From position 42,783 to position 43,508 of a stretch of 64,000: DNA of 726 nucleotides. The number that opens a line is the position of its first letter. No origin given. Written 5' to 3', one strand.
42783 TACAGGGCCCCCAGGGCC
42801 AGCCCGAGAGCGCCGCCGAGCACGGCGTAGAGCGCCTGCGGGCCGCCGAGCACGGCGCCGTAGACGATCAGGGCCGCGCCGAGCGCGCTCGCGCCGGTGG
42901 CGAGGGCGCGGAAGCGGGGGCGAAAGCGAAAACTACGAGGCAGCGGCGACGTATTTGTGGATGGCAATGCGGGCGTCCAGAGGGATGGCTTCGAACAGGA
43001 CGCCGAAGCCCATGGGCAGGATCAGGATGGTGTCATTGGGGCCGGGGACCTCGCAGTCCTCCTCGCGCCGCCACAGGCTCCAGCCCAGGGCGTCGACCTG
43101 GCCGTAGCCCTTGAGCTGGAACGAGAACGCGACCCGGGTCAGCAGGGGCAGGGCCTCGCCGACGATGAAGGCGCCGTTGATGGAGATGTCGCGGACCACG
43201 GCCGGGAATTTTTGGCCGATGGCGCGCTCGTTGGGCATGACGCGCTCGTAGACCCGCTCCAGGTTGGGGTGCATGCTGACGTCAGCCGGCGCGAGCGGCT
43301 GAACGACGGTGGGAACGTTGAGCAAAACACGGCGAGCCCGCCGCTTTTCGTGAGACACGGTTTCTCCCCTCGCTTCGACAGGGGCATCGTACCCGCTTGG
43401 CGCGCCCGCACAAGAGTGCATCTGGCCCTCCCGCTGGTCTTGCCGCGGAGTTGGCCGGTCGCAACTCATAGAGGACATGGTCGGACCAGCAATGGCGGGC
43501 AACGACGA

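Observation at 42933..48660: PilZ gene upstream of a 1714-aa pseudokinase-AAA-TPR-GAF-histidine kinase hybrid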

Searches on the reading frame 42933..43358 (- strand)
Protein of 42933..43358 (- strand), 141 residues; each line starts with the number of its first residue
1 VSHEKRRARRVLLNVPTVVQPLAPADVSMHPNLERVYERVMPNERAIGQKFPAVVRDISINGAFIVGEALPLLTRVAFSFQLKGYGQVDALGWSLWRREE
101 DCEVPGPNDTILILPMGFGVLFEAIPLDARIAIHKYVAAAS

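Call 7: search_protein_families(library=ncbifam, proteins=[window:42933-43358:-], max_evalue=0.1)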
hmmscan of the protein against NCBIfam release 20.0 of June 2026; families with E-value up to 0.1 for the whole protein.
window:42933-43358:- (141 aa): 1 family
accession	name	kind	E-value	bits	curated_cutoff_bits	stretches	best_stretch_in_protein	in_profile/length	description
TIGR02266.1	gmx_TIGR02266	paralog_domain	0.068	13.4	68.7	0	50-137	16-95/96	TIGR02266 family protein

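Call 21: find_homologous_proteins(query=window:42933-43358:-, max_evalue=0.001)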
Query window:42933-43358:- (141 aa): 547 proteins with E <= 0.001 among 611 candidates; the best 120 are listed.
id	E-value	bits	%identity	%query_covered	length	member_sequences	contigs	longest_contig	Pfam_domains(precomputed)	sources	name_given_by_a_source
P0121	8.2e-88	309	100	100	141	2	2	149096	-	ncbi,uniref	ncbi:hypothetical protein [Haliangium sp.]|uniref:hypothetical protein n=1 Tax=Haliangium sp. TaxID=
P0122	1.3e-64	234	74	97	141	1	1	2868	PF07238.20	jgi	jgi:hypothetical protein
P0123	3.6e-64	233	75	97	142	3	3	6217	-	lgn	-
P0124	2.8e-61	223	74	100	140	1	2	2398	-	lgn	-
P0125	3.9e-60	220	72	97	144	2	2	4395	PF07238.20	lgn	-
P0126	5.4e-59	216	71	99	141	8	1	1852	-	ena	-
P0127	1.2e-58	215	71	97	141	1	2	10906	-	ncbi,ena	-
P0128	7.1e-58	212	69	99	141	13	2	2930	-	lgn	-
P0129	1.1e-57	212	70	99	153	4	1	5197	-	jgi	jgi:hypothetical protein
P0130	1.6e-57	211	72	97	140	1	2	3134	-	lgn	-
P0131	1.8e-57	211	74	97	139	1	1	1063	-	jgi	-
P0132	2.2e-57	211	69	99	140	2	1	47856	-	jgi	jgi:hypothetical protein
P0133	8.1e-57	209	69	97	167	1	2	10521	-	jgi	jgi:hypothetical protein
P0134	1.1e-55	205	71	99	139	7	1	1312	-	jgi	jgi:hypothetical protein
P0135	2.4e-55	204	70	99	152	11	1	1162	-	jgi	jgi:hypothetical protein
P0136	9.5e-55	202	71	97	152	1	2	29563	-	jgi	jgi:hypothetical protein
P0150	5.1e-52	193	61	99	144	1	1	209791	-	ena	-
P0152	8.5e-52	193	64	96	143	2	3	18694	PF07238.20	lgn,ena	-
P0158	1.0e-50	189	58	98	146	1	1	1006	PF07238.20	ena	-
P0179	2.9e-48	181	58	97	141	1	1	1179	PF07238.20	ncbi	-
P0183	3.7e-48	181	60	97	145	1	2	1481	PF07238.20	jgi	jgi:hypothetical protein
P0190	5.5e-48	180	59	94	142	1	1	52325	PF07238.20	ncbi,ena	-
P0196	1.0e-47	179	57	95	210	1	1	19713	PF07238.20,PF01588.27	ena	-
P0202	1.4e-47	179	58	100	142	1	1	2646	PF07238.20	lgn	-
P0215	8.2e-47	176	55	99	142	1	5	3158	PF07238.20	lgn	-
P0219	9.8e-47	176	58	99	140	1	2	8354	PF07238.20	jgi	-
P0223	1.4e-46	176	58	96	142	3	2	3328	PF07238.20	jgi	jgi:hypothetical protein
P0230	9.9e-46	173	54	96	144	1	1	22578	PF07238.20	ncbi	-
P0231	1.0e-45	173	60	95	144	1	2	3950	PF07238.20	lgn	-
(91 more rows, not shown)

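Call 22: find_encoding_contigs(protein=P0136, flank=9000, max_places=2)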
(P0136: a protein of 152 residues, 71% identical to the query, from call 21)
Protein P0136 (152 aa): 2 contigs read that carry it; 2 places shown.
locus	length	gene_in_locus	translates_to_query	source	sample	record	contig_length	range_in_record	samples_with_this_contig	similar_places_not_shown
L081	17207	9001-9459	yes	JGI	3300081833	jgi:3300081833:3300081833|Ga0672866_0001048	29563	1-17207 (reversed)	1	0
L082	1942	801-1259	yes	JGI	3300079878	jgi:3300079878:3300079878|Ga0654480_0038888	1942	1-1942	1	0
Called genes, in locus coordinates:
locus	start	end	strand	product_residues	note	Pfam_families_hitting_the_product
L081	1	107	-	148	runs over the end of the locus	-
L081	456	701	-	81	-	-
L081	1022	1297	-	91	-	-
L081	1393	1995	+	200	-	PF05685:Uma2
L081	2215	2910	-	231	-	PF01909:NTP_transf_2 (weak)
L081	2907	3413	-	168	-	-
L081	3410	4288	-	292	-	-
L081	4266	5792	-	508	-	PF11398:DUF2813 (faint), PF13175:AAA_15, PF13304:AAA_21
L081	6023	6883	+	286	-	PF13177:DNA_pol3_delta2, PF00004:AAA (weak)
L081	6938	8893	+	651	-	-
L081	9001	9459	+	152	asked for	-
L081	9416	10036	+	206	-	-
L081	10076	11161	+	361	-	PF13646:HEAT_2, PF00514:Arm (faint), PF02985:HEAT (faint), PF13513:HEAT_EZ (faint), PF03130:HEAT_PBS (faint), PF12717:Cnd1 (faint), PF13646:HEAT_2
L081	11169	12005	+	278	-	PF01026:TatD_DNase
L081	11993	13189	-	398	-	PF00144:Beta-lactamase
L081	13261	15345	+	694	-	PF00069:Pkinase, PF07714:PK_Tyr_Ser-Thr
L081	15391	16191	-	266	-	PF06884:DUF1264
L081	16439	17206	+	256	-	?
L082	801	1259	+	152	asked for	-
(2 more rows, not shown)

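Call 23: find_encoding_contigs(protein=P0132, flank=9000, max_places=2)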
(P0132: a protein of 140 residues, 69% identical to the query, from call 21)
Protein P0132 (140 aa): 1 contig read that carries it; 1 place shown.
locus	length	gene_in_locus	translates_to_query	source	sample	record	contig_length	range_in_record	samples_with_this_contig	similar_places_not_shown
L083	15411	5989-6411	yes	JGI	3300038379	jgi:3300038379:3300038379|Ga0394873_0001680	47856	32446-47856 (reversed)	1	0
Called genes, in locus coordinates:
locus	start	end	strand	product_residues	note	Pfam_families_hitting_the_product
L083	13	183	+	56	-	-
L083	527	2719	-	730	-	PF00069:Pkinase, PF07714:PK_Tyr_Ser-Thr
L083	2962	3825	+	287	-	PF13177:DNA_pol3_delta2, PF00004:AAA (weak)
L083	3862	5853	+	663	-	-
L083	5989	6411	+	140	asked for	-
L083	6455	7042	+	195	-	-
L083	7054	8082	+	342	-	PF00514:Arm (faint), PF02985:HEAT (faint), PF13513:HEAT_EZ (faint), PF13646:HEAT_2, PF03130:HEAT_PBS (faint), PF12717:Cnd1 (faint), PF13646:HEAT_2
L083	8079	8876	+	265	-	PF01026:TatD_DNase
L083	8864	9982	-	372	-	PF00144:Beta-lactamase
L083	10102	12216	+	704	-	PF00069:Pkinase, PF07714:PK_Tyr_Ser-Thr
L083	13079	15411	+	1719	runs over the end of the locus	PF00069:Pkinase, PF03109:ABC1 (weak), PF07714:PK_Tyr_Ser-Thr, PF13191:AAA_16, PF01590:GAF, PF13185:GAF_2, PF00512:HisKA, PF02518:HATPase_c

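Call 24: find_encoding_contigs(protein=P0150, flank=9000, max_places=2)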
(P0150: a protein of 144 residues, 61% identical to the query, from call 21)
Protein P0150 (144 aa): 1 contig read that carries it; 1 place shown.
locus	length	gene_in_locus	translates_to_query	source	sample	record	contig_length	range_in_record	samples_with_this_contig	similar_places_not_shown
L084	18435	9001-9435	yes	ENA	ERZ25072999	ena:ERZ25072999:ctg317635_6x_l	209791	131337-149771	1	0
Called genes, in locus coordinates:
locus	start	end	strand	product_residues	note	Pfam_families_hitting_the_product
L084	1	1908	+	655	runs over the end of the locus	PF01510:Amidase_2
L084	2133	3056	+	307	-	-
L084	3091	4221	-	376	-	PF19346:DUF5924, PF11141:DUF2914 (weak)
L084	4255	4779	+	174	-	-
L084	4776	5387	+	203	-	PF13177:DNA_pol3_delta2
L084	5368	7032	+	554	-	PF04468:PSP1, PF28472:PSP1_3rd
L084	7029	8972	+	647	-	PF00133:tRNA-synt_1 (weak), PF01406:tRNA-synt_1e (weak), PF09334:tRNA-synt_1g, PF08264:Anticodon_1, PF19303:Anticodon_3, PF01588:tRNA_bind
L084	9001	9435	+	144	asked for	-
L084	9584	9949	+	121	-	-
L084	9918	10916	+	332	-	PF02985:HEAT (faint), PF13513:HEAT_EZ (faint), PF13646:HEAT_2, PF03130:HEAT_PBS (faint), PF13646:HEAT_2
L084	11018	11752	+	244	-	PF00297:Ribosomal_L3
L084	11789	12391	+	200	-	PF13489:Methyltransf_23, PF01728:FtsJ, PF13847:Methyltransf_31, PF13649:Methyltransf_25 (faint)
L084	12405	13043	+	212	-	PF01300:Sua5_yciO_yrdC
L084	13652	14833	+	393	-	PF02720:DUF222, PF01844:HNH (faint)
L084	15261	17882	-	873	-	PF13191:AAA_16, PF13401:AAA_22 (faint), PF13414:TPR_11 (faint), PF17874:TPR_MalT (faint), PF00515:TPR_1 (faint), PF07719:TPR_2 (faint), PF13176:TPR_7 (faint), PF13424:TPR_12, +3 more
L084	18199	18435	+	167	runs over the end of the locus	-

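Call 29: search_protein_families(library=pfam, proteins=[window:42933-43358:-], max_evalue=10)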
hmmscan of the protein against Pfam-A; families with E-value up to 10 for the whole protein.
window:42933-43358:- (141 aa): 1 family
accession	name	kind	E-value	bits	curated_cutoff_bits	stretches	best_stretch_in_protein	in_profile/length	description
PF07238.19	PilZ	-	0.0022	18.7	22.5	1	47-137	19-100/102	PilZ domain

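Call 42: search_solved_structures(query=A2, max_evalue=1, show_alignments=3)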
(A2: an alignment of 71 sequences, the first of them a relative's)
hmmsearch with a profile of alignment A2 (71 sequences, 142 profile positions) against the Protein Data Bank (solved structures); distinct sequences matched with E-value up to 1: 3.
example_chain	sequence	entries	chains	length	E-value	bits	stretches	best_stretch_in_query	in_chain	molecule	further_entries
6qvp_A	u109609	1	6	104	0.077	15.9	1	13-69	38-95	Inner membrane protein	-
2cmg_A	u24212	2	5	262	0.48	13.3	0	37-91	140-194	SPERMIDINE SYNTHASE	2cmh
5x0z_A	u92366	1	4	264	0.49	13.3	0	37-91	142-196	Polyamine aminopropyltransferase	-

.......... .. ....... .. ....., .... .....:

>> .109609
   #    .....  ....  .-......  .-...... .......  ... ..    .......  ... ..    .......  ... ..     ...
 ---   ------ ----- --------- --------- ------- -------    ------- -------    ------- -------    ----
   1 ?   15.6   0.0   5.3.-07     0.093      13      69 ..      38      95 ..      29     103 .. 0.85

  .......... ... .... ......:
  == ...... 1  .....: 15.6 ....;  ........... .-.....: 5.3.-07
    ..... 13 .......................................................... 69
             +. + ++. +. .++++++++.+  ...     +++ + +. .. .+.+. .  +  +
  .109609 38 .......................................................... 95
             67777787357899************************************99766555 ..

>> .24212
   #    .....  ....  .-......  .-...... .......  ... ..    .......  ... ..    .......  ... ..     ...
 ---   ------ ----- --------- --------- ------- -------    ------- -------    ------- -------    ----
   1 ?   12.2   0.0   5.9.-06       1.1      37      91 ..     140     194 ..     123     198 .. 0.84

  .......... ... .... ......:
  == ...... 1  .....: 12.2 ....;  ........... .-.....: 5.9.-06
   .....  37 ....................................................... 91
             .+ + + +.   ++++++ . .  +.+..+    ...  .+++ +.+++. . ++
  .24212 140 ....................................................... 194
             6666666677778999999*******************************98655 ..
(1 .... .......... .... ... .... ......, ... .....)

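Call 44: search_protein_families(library=pfam, alignment_id=A2, max_evalue=0.01)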
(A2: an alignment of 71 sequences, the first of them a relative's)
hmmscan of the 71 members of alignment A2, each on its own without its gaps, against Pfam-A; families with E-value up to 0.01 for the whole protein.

A. member 1, P0121 (141 aa): 1 family
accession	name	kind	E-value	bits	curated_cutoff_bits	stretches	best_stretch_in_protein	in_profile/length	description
PF07238.19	PilZ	-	0.0022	18.7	22.5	0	47-137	19-100/102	PilZ domain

B. families by the number of members that match (of 71 scanned): 1 family
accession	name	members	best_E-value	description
PF07238.19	PilZ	68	6.1e-07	PilZ domain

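Call 45: predict_structure(alignment_id=A2)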
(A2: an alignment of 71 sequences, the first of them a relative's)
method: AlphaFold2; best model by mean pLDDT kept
length: 141 residues; sequences in the alignment: 71
mean_pLDDT: 90.7   pTM: 0.83
mean pLDDT of the five models: 90.7, 90.5, 90.5, 89.1, 87.6
residues with pLDDT >= 90: 104; 70-90: 28; 50-70: 7; < 50: 2
segments of 3 or more residues with pLDDT < 50: none
pLDDT, mean of each block of 10 residues (from residue 1): 60 97 84 89 87 97 96 95 96 96 94 97 95 90 64
secondary structure, 60 per line:
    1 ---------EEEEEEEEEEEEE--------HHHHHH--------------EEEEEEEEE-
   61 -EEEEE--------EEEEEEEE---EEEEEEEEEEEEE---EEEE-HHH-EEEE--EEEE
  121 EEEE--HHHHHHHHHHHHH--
elements in order: E10-22 H31-36 E51-59 E62-66 E75-82 E86-98 E102-105 E111-114 E117-124 H127-139

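Call 47: fold_search(model_id=the predicted structure, library=pdb)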
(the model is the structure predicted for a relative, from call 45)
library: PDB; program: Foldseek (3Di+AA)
matches with E <= 10: 284; with E <= 0.001: 1
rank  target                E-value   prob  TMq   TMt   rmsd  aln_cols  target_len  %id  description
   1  5y6g                  1.6e-04  1.00  0.54  0.58   5.1       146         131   10  PilZ domain with c-di-GMP of YcgR from Escherichia coli (released 2018-07-18)
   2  4xrn_B                4.7e-03  1.00  0.45  0.58   7.8       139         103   12  Pilz domain with c-di-gmp of a protein from Pseudomonas aeruginosa (released 2016-02-03)
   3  8u0i                  5.0e-03  1.00  0.46  0.73   5.8       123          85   14  Crystal structure of PA0012 complexed with cyclic-di-GMP from Pseudomonas aeruginosa (released 2024-09-04)
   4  5vx6_A                6.1e-03  1.00  0.56  0.39   4.5       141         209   10  Structure of Bacillus subtilis Inhibitor of motility (MotI/DgrA) (released 2017-11-22)
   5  5ejl                  9.8e-03  1.00  0.52  0.34   6.4       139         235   14  MrkH, A novel c-di-GMP dependence transcription regulatory factor. (released 2016-10-19)
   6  4i86_A                1.0e-02  1.00  0.50  0.66   5.2       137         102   13  Crystal structure of PilZ domain of CeSA from cellulose synthesizing bacterium (released 2013-04-03)
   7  4rt1_A                1.3e-02  1.00  0.47  0.58   7.5       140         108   13  Structure of the Alg44 PilZ domain (R95A mutant) from Pseudomonas aeruginosa PAO1 in complex with c-di-GMP (released 2015-04-08)
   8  9fp0_A                1.3e-02  1.00  0.46  0.10   6.8       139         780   14  Cryo-EM structure of the 'crown'less Bcs macrocomplex for E. coli cellulose secretion in non-saturating c-di-GMP (loca (released 2024-10-16)
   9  4xrn_C                1.3e-02  1.00  0.46  0.57   8.3       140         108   13  Pilz domain with c-di-gmp of a protein from Pseudomonas aeruginosa (released 2016-02-03)
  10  5vx6_B                1.5e-02  1.00  0.55  0.38   4.4       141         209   10  Structure of Bacillus subtilis Inhibitor of motility (MotI/DgrA) (released 2017-11-22)
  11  4rt0_C                1.7e-02  1.00  0.45  0.56   8.0       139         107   13  Structure of the Alg44 PilZ domain from Pseudomonas aeruginosa PAO1 in complex with c-di-GMP (released 2015-04-08)
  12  5y6f                  1.9e-02  1.00  0.51  0.34   5.3       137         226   11  Crystal structure of YcgR in complex with c-di-GMP from Escherichia coli (released 2018-07-18)
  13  4i86_B                2.0e-02  1.00  0.48  0.65   6.0       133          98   13  Crystal structure of PilZ domain of CeSA from cellulose synthesizing bacterium (released 2013-04-03)
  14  4xrn_A                2.1e-02  1.00  0.45  0.57   7.9       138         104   12  Pilz domain with c-di-gmp of a protein from Pseudomonas aeruginosa (released 2016-02-03)
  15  9b8v_E                2.4e-02  1.00  0.47  0.09   7.9       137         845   14  AlphaFold2 informed cryo-EM model of the E. coli cellulose synthase BcsAG3B6 complex (released 2025-02-19)
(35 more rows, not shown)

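Call 71: find_encoding_contigs(protein=P0127, flank=10000, max_places=2)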
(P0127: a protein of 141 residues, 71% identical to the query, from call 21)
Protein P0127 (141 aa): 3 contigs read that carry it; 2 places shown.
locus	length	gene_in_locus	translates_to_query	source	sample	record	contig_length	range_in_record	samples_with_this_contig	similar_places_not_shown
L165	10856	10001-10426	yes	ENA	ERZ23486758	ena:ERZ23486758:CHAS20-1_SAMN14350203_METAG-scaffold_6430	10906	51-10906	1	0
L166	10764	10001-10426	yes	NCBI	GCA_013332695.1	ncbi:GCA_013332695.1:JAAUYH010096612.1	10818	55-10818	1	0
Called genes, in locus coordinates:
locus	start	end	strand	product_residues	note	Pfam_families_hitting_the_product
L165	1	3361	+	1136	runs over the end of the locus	?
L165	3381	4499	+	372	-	PF03372:Exo_endo_phos (weak), PF19580:Exo_endo_phos_3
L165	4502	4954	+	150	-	-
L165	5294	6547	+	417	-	-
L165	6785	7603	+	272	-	PF13177:DNA_pol3_delta2, PF00004:AAA (faint)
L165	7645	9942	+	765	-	PF04468:PSP1, PF28472:PSP1_3rd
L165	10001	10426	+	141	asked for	-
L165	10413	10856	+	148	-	?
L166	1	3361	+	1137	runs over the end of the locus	?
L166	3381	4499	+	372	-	PF03372:Exo_endo_phos (weak), PF19580:Exo_endo_phos_3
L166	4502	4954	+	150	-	-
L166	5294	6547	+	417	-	-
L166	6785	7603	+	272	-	PF13177:DNA_pol3_delta2, PF00004:AAA (faint)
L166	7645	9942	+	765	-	PF04468:PSP1, PF28472:PSP1_3rd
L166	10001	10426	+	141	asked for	-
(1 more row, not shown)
